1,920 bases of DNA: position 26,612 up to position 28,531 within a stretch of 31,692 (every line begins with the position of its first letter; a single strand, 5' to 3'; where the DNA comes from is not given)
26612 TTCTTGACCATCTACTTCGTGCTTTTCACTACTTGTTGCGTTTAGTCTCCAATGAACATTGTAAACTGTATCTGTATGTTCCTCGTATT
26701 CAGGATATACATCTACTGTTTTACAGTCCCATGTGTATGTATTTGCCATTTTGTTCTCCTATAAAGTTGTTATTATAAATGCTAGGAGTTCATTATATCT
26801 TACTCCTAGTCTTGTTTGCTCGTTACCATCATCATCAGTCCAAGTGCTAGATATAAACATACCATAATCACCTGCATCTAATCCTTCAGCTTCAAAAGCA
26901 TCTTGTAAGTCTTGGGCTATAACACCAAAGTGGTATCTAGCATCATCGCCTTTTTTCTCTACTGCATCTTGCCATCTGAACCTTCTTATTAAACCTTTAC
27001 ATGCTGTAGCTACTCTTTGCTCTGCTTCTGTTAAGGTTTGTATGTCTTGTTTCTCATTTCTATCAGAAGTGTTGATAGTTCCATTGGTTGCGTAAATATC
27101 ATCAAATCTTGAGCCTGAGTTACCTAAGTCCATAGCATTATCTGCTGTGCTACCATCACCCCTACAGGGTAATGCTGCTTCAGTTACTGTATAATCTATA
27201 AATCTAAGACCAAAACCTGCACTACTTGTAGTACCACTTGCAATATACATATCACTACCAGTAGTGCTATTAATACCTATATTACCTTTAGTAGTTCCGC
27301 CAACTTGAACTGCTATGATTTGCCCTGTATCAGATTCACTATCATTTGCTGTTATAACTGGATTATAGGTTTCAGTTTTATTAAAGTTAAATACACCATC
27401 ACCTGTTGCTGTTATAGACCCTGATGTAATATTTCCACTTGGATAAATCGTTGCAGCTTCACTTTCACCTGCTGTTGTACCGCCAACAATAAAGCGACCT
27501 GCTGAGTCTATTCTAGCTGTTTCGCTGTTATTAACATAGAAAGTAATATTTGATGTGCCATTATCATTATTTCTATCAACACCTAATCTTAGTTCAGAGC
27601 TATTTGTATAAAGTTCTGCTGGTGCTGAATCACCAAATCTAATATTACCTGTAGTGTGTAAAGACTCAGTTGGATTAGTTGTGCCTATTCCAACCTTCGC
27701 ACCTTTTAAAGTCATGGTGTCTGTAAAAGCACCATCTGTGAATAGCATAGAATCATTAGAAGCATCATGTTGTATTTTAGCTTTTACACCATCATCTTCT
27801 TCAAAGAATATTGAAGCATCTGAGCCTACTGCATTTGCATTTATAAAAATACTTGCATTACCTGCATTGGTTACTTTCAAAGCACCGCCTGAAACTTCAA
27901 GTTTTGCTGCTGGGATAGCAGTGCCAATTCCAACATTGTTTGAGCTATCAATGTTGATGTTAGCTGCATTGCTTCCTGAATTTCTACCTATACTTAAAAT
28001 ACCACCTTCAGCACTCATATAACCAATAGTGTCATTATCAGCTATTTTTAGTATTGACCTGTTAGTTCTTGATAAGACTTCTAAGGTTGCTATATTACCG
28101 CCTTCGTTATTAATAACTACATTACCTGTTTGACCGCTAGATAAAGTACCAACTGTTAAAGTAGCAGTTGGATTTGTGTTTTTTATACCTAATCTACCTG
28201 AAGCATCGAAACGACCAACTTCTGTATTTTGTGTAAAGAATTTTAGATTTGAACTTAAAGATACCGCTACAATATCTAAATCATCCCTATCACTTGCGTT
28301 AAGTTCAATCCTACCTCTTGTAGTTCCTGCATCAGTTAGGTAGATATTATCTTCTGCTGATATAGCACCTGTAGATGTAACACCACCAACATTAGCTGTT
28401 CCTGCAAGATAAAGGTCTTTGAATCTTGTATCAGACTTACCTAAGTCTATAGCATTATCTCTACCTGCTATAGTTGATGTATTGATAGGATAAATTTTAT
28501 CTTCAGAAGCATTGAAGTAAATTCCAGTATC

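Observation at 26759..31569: The fibre shaft is built from at least six copies of a three-motif module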

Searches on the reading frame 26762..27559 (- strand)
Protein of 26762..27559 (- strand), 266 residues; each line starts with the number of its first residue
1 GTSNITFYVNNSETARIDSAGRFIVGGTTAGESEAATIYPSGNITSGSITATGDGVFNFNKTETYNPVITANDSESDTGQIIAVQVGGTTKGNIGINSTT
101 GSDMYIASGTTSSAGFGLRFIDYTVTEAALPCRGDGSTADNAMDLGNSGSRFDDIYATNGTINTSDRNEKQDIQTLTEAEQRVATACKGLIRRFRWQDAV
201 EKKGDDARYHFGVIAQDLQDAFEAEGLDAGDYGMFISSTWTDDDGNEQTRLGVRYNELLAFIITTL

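Call 52: predict_structure(alignment_id=A3)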
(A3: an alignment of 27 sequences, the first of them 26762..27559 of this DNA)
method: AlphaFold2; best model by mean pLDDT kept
length: 266 residues; sequences in the alignment: 27
mean_pLDDT: 68.6   pTM: 0.40
mean pLDDT of the five models: 68.6, 68.2, 66.9, 65.8, 64.8
residues with pLDDT >= 90: 46; 70-90: 100; 50-70: 48; < 50: 72
segments of 3 or more residues with pLDDT < 50: 27-70, 72-78, 147-163
pLDDT, mean of each block of 10 residues (from residue 1): 69 75 58 38 36 36 35 46 55 67 73 75 69 77 55 42 63 87 88 91 94 91 92 88 90 85 80
secondary structure, 60 per line:
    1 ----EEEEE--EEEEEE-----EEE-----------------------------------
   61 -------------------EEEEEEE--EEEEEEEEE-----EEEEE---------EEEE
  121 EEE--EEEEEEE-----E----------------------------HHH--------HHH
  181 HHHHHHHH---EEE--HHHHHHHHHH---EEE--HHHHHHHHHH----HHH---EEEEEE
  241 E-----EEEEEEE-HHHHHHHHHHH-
elements in order: E5-9 E12-17 E23-25 E80-86 E89-97 E103-107 E117-123 E126-132 H178-188 E192-194 H197-206 E210-212 H215-224 E235-241 E247-253 H255-265

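Call 66: fold_search(model_id=the predicted structure, library=pdb)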
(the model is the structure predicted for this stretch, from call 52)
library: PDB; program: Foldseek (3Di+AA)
matches with E <= 10: 472; with E <= 0.001: 10
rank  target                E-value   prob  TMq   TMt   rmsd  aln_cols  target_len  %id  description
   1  4uw8_A                8.9e-09  1.00  0.35  0.24  15.0       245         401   23  Structure of the carboxy-terminal domain of the bacteriophage T5 L- shaped tail fiber with its intra-molecular chapero (released 2015-08-05)
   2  4uw8_G                1.5e-08  1.00  0.35  0.24  15.2       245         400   23  Structure of the carboxy-terminal domain of the bacteriophage T5 L- shaped tail fiber with its intra-molecular chapero (released 2015-08-05)
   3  3gw6_D                1.0e-07  1.00  0.33  0.35  19.1       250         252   21  Intramolecular Chaperone (released 2010-02-02)
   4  3gw6_E                1.3e-07  1.00  0.31  0.32  18.7       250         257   20  Intramolecular Chaperone (released 2010-02-02)
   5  3gw6_F                2.0e-07  1.00  0.32  0.33  19.2       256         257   20  Intramolecular Chaperone (released 2010-02-02)
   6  3gw6_A                2.2e-07  1.00  0.31  0.32  19.1       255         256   20  Intramolecular Chaperone (released 2010-02-02)
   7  3gw6_C                4.9e-07  1.00  0.30  0.31  18.9       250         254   20  Intramolecular Chaperone (released 2010-02-02)
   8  3gw6_B                5.2e-07  1.00  0.31  0.33  19.4       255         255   20  Intramolecular Chaperone (released 2010-02-02)
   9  3gud_B                1.4e-06  1.00  0.32  0.68   5.5       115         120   32  Crystal structure of a novel intramolecular chaperon (released 2010-02-02)
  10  3gud_A                6.1e-06  1.00  0.31  0.68   4.1       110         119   28  Crystal structure of a novel intramolecular chaperon (released 2010-02-02)
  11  7dc3_A                6.3e-03  1.00  0.28  0.46   5.9       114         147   14  Crystal structure of the MyRF ICA domain (released 2021-08-25)
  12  7dc3_B                7.1e-03  1.00  0.28  0.50   5.8       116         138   14  Crystal structure of the MyRF ICA domain (released 2021-08-25)
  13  7dc3_C                1.2e-02  1.00  0.28  0.49   5.9       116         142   14  Crystal structure of the MyRF ICA domain (released 2021-08-25)
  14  8onc_A                4.2e-02  0.77  0.20  0.31  12.2       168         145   17  Structure of the C-terminal beta helix domain of the Bdellovibrio bacteriovorus Bd3182 fibre (released 2023-10-25)
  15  8onc_B                1.4e-01  0.54  0.20  0.31  12.1       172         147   16  Structure of the C-terminal beta helix domain of the Bdellovibrio bacteriovorus Bd3182 fibre (released 2023-10-25)
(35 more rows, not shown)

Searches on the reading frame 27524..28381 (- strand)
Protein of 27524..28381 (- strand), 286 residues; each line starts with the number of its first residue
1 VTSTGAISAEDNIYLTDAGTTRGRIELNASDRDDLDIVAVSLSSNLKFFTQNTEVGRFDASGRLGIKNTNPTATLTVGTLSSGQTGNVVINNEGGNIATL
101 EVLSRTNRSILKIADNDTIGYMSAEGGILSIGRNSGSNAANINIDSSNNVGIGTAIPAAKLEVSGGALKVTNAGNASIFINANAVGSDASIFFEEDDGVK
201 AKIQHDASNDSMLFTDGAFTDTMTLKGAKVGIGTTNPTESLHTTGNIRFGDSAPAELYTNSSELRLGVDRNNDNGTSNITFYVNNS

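Call 53: search_solved_structures(query=window:27524-28381:-, max_evalue=10, show_alignments=4)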
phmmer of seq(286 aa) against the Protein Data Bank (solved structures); distinct sequences matched with E-value up to 10: 4.
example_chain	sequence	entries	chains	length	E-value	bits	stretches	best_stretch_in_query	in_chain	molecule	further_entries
8ojn_C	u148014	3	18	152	0.00053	22.9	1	45-168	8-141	Cell wall surface anchor family protein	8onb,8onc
8ond_A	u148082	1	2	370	0.0042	19.9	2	133-172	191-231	bd2133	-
8on4_A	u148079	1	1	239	0.023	17.5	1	132-185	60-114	Cell wall surface anchor family protein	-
8oml_A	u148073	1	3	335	0.052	16.3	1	130-185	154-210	Cell wall surface anchor family protein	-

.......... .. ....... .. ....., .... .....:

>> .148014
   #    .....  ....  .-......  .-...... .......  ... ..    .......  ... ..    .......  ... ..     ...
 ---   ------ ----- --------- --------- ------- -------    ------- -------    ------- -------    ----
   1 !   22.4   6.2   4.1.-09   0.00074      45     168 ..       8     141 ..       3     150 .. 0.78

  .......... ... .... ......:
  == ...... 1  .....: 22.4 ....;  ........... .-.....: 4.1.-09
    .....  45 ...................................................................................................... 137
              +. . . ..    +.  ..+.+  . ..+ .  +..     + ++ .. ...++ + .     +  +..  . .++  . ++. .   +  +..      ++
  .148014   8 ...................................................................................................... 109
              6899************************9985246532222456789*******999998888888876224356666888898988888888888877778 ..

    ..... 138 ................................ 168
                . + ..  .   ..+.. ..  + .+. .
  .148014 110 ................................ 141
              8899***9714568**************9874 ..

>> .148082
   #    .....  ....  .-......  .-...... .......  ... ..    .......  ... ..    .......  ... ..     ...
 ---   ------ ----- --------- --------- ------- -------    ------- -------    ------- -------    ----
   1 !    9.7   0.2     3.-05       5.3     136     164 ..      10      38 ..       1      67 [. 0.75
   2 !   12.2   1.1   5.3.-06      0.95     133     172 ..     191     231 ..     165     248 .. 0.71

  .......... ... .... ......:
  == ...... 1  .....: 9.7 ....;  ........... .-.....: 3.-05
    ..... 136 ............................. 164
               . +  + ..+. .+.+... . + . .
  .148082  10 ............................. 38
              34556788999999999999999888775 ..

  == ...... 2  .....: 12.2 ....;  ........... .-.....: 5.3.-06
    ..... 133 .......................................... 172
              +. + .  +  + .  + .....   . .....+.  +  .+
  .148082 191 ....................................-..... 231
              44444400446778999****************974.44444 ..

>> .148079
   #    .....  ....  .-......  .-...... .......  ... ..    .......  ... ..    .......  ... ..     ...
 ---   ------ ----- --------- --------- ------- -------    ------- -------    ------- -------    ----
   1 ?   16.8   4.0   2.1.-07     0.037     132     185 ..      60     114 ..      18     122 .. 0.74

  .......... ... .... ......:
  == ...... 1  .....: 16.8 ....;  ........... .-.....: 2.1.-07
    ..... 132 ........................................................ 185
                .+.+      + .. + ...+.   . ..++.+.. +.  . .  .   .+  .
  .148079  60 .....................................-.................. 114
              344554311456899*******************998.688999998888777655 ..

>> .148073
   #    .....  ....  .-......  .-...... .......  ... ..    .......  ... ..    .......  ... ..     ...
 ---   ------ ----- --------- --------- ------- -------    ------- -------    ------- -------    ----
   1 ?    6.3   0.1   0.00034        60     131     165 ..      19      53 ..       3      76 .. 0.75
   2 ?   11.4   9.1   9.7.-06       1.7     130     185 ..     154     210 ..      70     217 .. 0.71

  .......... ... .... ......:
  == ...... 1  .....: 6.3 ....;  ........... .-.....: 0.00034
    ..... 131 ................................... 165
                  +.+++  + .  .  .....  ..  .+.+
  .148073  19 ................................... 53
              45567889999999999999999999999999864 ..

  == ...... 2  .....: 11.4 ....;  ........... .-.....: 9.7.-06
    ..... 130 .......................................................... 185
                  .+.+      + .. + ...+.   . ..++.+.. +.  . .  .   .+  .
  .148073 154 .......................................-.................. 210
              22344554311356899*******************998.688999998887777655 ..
